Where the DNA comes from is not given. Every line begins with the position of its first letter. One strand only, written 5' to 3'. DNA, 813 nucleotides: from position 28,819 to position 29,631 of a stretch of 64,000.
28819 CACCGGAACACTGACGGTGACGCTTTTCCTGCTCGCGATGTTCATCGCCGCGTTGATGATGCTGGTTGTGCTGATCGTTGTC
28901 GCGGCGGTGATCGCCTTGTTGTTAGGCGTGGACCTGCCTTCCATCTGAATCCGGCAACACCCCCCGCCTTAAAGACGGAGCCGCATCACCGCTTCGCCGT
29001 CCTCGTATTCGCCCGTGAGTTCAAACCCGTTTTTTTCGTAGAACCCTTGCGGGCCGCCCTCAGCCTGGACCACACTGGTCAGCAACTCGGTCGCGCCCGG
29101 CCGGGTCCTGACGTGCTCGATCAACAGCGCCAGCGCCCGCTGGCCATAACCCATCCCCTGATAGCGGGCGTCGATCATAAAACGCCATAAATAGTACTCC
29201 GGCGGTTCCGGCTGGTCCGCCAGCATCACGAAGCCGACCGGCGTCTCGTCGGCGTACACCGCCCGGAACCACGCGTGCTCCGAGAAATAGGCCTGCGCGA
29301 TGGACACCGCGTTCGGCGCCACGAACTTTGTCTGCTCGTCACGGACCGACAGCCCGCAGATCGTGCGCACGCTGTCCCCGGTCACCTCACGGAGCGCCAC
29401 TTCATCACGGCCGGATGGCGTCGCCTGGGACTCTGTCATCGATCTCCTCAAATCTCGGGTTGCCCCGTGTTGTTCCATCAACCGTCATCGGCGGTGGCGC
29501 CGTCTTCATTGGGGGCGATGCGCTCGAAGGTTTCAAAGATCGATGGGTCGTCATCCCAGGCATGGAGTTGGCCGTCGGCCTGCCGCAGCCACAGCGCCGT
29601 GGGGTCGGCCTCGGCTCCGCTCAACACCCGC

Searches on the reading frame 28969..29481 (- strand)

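Call 17: search_protein_families(library=pfam, proteins=[window:28969-29481:-])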
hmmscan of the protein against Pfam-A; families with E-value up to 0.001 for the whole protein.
window:28969-29481:- (170 aa): 5 families
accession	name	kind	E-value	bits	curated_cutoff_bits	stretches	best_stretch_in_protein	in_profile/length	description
PF00583.31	Acetyltransf_1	-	1.4e-14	54.8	20.7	1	66-153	31-116/116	Acetyltransferase (GNAT) family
PF13508.13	Acetyltransf_7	-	1.4e-09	38.6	27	1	75-154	8-83/84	Acetyltransferase (GNAT) domain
PF13673.13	Acetyltransf_10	-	2e-07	31.4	23.6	1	63-158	24-112/128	Acetyltransferase (GNAT) domain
PF13302.13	Acetyltransf_3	-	4.7e-07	31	25.4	1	52-154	39-138/138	Acetyltransferase (GNAT) domain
PF13420.13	Acetyltransf_4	-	0.00039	20.9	24.3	1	72-159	51-140/155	Acetyltransferase (GNAT) domain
